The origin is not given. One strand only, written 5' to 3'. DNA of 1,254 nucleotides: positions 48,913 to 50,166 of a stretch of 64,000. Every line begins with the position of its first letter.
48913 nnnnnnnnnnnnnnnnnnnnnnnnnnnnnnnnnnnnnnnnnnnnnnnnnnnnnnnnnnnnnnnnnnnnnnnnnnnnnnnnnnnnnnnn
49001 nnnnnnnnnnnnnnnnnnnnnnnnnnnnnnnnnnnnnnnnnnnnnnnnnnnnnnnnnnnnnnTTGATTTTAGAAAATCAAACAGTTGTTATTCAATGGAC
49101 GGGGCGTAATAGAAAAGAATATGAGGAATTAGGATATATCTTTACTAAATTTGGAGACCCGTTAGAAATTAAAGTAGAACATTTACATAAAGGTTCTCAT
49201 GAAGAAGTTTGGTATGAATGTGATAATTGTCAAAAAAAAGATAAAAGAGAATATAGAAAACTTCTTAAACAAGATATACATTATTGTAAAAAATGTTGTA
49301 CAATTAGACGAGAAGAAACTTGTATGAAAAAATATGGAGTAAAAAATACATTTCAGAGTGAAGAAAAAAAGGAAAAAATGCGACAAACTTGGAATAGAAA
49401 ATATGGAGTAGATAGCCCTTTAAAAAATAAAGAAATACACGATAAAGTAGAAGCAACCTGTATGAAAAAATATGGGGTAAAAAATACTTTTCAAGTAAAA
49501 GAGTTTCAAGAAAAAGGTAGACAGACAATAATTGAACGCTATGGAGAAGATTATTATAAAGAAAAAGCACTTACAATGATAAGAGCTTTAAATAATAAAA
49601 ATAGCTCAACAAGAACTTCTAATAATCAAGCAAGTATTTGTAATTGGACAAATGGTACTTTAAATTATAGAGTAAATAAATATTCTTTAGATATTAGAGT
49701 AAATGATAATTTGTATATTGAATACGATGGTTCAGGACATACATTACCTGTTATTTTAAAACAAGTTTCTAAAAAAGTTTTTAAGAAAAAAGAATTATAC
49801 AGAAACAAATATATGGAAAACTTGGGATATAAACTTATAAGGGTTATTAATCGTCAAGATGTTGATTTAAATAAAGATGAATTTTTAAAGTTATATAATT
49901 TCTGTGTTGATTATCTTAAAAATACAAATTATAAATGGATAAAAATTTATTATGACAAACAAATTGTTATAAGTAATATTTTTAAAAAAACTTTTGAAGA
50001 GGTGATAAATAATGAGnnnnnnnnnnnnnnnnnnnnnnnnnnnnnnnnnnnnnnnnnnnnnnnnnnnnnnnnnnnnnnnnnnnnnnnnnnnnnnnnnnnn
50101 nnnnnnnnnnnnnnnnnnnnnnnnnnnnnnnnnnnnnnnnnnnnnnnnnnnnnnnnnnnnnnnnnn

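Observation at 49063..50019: Vsr/DUF559-like nuclease with triplicated N-terminal modules abutting the intron-rich gyrB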

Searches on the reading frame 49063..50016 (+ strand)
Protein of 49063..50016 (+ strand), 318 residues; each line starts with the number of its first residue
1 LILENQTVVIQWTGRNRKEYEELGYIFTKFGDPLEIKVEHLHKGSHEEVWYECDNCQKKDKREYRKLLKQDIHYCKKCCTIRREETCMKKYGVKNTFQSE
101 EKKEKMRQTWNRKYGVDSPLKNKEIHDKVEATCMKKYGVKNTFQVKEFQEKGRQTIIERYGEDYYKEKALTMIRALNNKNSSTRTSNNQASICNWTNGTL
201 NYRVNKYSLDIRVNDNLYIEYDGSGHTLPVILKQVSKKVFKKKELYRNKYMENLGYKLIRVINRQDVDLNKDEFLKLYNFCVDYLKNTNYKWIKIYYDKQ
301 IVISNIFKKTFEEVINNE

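Call 3: search_protein_families(library=pfam, proteins=[window:49063-50016:+], max_evalue=1)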
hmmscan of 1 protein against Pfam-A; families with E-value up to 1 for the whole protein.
window:49063-50016:+ (318 aa): 7 families
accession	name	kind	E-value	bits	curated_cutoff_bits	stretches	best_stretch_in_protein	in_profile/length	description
PF24308.1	DUF7487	-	3.5e-19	70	27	1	82-170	25-113/220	Family of unknown function (DUF7487)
PF14311.12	DUF4379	-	0.003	18.1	24.5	1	35-79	10-54/56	Probable Treble clef zinc finger domain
PF04480.18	DUF559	-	0.0092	16.3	20.6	1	205-275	42-101/109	Protein of unknown function (DUF559)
PF04004.18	Leo1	-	0.012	15.9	27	1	141-216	14-91/165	Leo1-like protein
PF18741.7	MTES_1575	-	0.031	14.8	38.2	1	201-265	19-80/96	REase_MTES_1575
PF07073.17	ROF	-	0.036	14.6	27.6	1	124-146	5-27/80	Modulator of Rho-dependent transcription termination (ROF)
PF03508.18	Connexin43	-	0.039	14.7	25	1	178-199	11-32/79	Gap junction alpha-1 protein (Cx43)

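Call 4: search_protein_families(library=phrogs, proteins=[window:49063-50016:+], max_evalue=0.01)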
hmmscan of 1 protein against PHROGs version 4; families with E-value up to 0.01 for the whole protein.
window:49063-50016:+ (318 aa): 3 families
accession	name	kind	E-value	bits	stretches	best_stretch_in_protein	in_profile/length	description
phrog_12131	-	DNA, RNA and nucleotide metabolism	1.4e-35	123.9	1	6-271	5-290/313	homing endonuclease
phrog_3339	-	DNA, RNA and nucleotide metabolism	1.6e-11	45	2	97-258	133-270/536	homing endonuclease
phrog_5104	-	unknown function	3.2e-09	37.7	1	5-157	4-91/228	-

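Call 5: search_protein_families(library=ncbifam, proteins=[window:49063-50016:+], max_evalue=1)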
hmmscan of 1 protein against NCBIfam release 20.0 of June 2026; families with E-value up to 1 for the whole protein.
window:49063-50016:+ (318 aa): 0 families

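Call 7: search_dna_similar(query=window:49063-50016:+, collection=phages, mode=protein, max_rows=40)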
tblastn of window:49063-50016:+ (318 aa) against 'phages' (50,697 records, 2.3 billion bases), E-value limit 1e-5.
Records with a match: 85; places in all: 193; records where one place covers at least 80% of the query: 13.
Best place of each record, by identity: <60% 85.
By first word of the organism name: Dickeya 17; Prevotella 15; Lactococcus 10; Klebsiella 10; Escherichia 7; uncultured 6; Salmonella 5; Tenacibaculum 3; Campylobacter 3; Geobacillus 2; and 5 more.
By host as written in the record: Prevotella sp. 15; - 10; Lactococcus lactis 10; Dickeya solani 10; Klebsiella pneumoniae 5; Escherichia coli 4; Pectobacterium sp. and Dickeya sp. 3; Tenacibaculum maritimum 3; and 18 more.
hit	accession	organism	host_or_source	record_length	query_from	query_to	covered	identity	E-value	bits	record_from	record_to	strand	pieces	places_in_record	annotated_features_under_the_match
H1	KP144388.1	Geobacillus virus E3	failed fermentation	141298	2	300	91%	35.8%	1e-15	181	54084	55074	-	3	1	none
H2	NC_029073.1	Geobacillus virus E3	failed fermentation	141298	2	300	91%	35.8%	1e-15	181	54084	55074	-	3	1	none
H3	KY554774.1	Lactococcus phage AM9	Lactococcus lactis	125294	1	270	85%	30.2%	4e-26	114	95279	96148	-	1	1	hypothetical protein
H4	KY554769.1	Lactococcus phage AM2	Lactococcus lactis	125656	1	270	85%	30.2%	4e-26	114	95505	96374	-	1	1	zinc-ribbon-containing protein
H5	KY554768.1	Lactococcus phage AM1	Lactococcus lactis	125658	1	270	85%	30.2%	4e-26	114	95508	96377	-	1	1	zinc-ribbon-containing protein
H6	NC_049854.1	Lactococcus phage AM1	Lactococcus lactis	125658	1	270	85%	30.2%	4e-26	114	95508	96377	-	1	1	homing endonuclease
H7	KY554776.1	Lactococcus phage AM12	Lactococcus lactis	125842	1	270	85%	30.2%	4e-26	114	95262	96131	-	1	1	zinc-ribbon-containing protein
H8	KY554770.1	Lactococcus phage AM3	Lactococcus lactis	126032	1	270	85%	30.2%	4e-26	114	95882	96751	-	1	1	zinc-ribbon-containing protein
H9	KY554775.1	Lactococcus phage AM11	Lactococcus lactis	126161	1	270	85%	30.2%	4e-26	114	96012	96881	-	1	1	zinc-ribbon-containing protein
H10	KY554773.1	Lactococcus phage AM8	Lactococcus lactis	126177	1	270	85%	30.2%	4e-26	114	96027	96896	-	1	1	zinc-ribbon-containing protein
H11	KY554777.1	Lactococcus phage LW81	Lactococcus lactis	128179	1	270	85%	30.2%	4e-26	114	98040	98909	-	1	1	zinc-ribbon-containing protein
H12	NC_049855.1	Lactococcus phage LW81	Lactococcus lactis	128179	1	270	85%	30.2%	4e-26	114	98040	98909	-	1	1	homing endonuclease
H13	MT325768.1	Psychrobacillus phage Perkons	Psychrobacillus psychrodurans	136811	2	266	83%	26.3%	5e-11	69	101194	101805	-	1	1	hypothetical protein | tail protein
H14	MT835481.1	Bacteriophage sp.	human fecal samples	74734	2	232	73%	28.5%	6e-18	90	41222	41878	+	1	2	record has no annotation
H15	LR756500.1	uncultured phage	metagenomic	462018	1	167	53%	35.2%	6e-13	144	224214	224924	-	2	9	record has no annotation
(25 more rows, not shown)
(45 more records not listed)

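Call 13: find_homologous_proteins(query=window:49063-50016:+, max_evalue=0.00001)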
Query window:49063-50016:+ (318 aa): 458 proteins with E <= 0.00001 among 2043 candidates; the best 120 are listed.
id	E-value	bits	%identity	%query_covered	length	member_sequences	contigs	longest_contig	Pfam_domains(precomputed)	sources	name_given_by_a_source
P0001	1.9e-193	660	91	100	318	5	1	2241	PF24308.2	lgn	-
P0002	2.8e-116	406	51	75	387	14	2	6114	PF24308.2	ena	-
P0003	7.9e-72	260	32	68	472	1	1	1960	PF24308.2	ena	-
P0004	1.9e-66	243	51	25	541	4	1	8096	PF24308.2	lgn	-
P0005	2.4e-66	242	54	64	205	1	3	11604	PF24308.2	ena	-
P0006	8.5e-61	224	35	68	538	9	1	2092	PF24308.2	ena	-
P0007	1.1e-57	214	39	67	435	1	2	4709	PF24308.2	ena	-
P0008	5.4e-57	212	34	57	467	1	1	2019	PF24308.2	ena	-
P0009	7.0e-56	208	29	69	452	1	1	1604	PF24308.2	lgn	-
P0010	2.9e-54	203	39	50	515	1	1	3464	PF24308.2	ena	-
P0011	4.3e-54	202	40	50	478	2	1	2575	PF24308.2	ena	-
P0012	2.5e-53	200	36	66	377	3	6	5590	PF24308.2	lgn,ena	-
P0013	1.0e-51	194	42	50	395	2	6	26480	PF24308.2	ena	-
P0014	5.4e-51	192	33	74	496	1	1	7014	PF24308.2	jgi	jgi:very-short-patch-repair endonuclease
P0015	5.9e-51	192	36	95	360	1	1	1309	PF24308.2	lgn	-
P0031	2.1e-43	167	31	97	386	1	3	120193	PF24308.2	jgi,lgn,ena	-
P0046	8.9e-37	145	35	86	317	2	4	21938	PF24308.2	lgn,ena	-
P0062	9.0e-33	132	28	92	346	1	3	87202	PF04480.19,PF18741.8,PF24308.2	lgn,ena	-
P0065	6.4e-32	129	33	86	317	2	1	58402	PF24308.2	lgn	-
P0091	9.6e-27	112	32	96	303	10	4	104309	PF24308.2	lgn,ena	-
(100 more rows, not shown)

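Call 14: search_solved_structures(query=window:49063-50016:+, max_evalue=10, show_alignments=3)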
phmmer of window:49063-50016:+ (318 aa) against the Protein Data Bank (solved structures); distinct sequences matched with E-value up to 10: 4.
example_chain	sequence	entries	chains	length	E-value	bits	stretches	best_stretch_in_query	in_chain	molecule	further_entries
9bsm_A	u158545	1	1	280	0.23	14.1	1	82-139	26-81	Exfoliative toxin A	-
9bsh_A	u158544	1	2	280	0.24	14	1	82-139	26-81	Exfoliative toxin A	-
2qn0_A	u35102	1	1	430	1.8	11.1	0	249-314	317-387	Neurotoxin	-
3deb_A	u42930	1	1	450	2.1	10.9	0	249-314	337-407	Botulinum neurotoxin C1 light chain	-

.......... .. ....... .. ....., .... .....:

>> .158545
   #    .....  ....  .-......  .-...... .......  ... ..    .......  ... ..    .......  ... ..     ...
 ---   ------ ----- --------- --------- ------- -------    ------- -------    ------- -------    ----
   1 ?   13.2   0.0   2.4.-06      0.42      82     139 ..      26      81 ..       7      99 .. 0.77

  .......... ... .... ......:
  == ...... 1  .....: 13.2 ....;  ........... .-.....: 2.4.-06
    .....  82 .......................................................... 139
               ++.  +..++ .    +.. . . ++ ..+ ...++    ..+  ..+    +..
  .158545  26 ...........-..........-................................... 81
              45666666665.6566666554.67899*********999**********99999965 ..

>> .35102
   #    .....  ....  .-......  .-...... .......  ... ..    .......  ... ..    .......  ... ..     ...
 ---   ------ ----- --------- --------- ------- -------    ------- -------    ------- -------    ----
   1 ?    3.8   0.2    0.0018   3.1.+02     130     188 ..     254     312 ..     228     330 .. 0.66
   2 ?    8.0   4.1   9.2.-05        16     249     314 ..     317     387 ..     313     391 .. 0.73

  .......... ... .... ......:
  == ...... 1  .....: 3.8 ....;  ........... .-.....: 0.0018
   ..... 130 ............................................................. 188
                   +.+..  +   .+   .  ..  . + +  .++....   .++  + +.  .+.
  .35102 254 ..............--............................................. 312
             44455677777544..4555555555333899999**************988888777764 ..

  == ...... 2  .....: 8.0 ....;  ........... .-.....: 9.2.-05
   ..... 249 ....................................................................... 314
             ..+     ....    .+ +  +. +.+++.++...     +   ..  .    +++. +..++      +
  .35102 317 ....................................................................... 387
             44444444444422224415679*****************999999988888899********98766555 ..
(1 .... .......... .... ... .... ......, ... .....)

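Call 15: find_encoding_contigs(protein=P0001, flank=10000, max_places=6)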
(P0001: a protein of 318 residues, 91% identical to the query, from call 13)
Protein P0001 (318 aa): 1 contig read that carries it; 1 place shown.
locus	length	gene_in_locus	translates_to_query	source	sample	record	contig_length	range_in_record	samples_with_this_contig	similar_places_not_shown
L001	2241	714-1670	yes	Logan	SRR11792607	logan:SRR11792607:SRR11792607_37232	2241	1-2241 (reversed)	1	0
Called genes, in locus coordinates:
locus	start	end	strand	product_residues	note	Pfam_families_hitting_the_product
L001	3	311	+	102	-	?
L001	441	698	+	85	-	-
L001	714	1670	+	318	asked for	PF24308:DUF7487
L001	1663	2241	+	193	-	?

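Call 16: find_encoding_contigs(protein=P0002, flank=10000, max_places=6)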
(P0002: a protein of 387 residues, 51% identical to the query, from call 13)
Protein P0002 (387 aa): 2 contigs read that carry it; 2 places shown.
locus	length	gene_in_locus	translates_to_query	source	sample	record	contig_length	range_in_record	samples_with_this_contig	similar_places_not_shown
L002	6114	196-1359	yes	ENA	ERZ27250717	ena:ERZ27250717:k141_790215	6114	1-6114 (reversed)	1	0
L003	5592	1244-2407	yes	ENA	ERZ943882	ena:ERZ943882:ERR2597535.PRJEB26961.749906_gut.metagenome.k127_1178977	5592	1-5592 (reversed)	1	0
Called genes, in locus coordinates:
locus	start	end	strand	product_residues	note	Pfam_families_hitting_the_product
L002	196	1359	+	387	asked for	PF24308:DUF7487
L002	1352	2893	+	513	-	PF02518:HATPase_c (weak), PF00204:DNA_gyraseB, PF01751:Toprim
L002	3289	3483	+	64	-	-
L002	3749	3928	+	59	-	PF00986:DNA_gyraseB_C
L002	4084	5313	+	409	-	PF05406:WGR, PF02877:PARP_reg, PF00644:PARP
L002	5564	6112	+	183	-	?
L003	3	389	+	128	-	?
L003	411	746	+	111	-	-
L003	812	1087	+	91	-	-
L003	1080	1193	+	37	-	-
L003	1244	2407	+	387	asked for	PF24308:DUF7487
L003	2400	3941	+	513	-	PF02518:HATPase_c (weak), PF00204:DNA_gyraseB, PF01751:Toprim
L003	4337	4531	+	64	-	-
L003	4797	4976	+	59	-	PF00986:DNA_gyraseB_C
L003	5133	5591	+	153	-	?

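Call 18: get_annotated_region(hit=H6, flank=4000)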
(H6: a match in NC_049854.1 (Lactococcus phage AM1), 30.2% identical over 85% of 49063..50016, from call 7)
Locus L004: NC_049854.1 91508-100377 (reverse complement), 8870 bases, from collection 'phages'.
description: Lactococcus phage AM1, complete genome.
organism: Lactococcus phage AM1 (NCBI taxid 1965467)
taxonomy: Viruses; Duplodnaviria; Heunggongvirae; Uroviricota; Caudoviricetes; Audreyjarvisvirus; Audreyjarvisvirus AM1
host: Lactococcus lactis; source: cheese whey; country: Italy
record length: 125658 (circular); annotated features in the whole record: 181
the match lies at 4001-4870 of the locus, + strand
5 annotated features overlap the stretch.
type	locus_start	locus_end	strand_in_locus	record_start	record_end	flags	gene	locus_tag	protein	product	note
CDS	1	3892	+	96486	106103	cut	-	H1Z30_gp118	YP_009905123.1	tail length tape measure protein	-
CDS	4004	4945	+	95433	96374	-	-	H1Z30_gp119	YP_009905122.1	homing endonuclease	-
CDS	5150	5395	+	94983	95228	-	-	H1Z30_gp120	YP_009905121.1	tail length tape measure protein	-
CDS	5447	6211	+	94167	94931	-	-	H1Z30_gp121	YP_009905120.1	tail component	-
CDS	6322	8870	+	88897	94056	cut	-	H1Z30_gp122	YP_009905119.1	tail protein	-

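Call 19: get_annotated_region(hit=H2, flank=4000)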
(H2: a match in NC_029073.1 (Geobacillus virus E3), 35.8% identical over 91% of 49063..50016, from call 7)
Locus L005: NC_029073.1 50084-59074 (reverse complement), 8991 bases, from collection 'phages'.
description: Geobacillus virus E3, complete genome.
organism: Geobacillus virus E3 (NCBI taxid 1572712)
taxonomy: Viruses; Duplodnaviria; Heunggongvirae; Uroviricota; Caudoviricetes
host: -; source: failed fermentation; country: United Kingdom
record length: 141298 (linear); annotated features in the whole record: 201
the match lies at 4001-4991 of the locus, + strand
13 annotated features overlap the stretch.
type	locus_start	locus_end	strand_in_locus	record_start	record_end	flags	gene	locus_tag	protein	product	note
CDS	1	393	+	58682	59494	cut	-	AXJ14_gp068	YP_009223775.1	thymidylate synthase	GP68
CDS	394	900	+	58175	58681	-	-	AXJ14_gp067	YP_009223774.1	dihydrofolate reductase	GP67; DHFR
CDS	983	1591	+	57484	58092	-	-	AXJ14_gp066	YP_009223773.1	hypothetical protein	GP66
CDS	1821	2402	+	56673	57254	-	-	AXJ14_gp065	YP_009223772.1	peptidase HslV family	GP65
CDS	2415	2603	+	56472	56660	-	-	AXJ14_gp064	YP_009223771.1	hypothetical protein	GP64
CDS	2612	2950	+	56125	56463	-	-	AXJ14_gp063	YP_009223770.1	hypothetical protein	GP63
CDS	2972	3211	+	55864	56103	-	-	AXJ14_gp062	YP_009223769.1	hypothetical protein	GP62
CDS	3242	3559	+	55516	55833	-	-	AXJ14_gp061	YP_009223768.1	hypothetical protein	GP61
CDS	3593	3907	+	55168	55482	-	-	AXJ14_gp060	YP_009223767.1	hypothetical protein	GP60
CDS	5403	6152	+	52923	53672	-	-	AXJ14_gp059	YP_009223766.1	hypothetical protein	GP59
CDS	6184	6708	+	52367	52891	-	-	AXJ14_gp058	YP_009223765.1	hypothetical protein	GP58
CDS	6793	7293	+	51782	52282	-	-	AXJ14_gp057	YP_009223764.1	crossover junction endodeoxyribonuclease RuvC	GP57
CDS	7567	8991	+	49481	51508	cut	-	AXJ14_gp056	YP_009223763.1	integrase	GP56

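Call 25: search_solved_structures(query=A1, max_evalue=10, show_alignments=4)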
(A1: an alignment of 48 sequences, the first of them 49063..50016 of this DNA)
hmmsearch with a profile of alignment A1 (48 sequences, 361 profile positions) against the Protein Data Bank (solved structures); distinct sequences matched with E-value up to 10: 9.
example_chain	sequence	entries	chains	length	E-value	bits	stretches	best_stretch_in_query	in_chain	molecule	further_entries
3hrl_A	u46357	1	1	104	0.0031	19.7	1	237-319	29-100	Endonuclease-Like Protein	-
6e83_B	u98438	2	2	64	0.4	12.7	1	44-86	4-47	ZZ-type zinc finger-containing protein 3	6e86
7qg9_I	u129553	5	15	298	0.78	11.8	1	248-293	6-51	Minor tail protein | Baseplate tube protein p140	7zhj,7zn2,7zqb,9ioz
6hiv_DS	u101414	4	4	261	0.92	11.5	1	26-102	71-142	ms66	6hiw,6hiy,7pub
3g4s_U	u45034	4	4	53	1.2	11.1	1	52-85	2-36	50S ribosomal protein L24e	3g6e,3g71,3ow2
1ffk_R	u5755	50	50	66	1.7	10.7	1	52-85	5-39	RIBOSOMAL PROTEIN L24E | 50S RIBOSOMAL PROTEIN L19 | 50S ribosomal protein L24E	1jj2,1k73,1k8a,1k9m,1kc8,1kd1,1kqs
2qa4_U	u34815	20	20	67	1.7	10.6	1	52-85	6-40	50S ribosomal protein L24e | RPL24E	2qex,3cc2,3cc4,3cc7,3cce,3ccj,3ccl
2fc7_A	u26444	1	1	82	2.7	10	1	45-86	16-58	ZZZ3 protein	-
2jms_A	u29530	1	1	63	9.2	8.3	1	50-85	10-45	Pheromone En-6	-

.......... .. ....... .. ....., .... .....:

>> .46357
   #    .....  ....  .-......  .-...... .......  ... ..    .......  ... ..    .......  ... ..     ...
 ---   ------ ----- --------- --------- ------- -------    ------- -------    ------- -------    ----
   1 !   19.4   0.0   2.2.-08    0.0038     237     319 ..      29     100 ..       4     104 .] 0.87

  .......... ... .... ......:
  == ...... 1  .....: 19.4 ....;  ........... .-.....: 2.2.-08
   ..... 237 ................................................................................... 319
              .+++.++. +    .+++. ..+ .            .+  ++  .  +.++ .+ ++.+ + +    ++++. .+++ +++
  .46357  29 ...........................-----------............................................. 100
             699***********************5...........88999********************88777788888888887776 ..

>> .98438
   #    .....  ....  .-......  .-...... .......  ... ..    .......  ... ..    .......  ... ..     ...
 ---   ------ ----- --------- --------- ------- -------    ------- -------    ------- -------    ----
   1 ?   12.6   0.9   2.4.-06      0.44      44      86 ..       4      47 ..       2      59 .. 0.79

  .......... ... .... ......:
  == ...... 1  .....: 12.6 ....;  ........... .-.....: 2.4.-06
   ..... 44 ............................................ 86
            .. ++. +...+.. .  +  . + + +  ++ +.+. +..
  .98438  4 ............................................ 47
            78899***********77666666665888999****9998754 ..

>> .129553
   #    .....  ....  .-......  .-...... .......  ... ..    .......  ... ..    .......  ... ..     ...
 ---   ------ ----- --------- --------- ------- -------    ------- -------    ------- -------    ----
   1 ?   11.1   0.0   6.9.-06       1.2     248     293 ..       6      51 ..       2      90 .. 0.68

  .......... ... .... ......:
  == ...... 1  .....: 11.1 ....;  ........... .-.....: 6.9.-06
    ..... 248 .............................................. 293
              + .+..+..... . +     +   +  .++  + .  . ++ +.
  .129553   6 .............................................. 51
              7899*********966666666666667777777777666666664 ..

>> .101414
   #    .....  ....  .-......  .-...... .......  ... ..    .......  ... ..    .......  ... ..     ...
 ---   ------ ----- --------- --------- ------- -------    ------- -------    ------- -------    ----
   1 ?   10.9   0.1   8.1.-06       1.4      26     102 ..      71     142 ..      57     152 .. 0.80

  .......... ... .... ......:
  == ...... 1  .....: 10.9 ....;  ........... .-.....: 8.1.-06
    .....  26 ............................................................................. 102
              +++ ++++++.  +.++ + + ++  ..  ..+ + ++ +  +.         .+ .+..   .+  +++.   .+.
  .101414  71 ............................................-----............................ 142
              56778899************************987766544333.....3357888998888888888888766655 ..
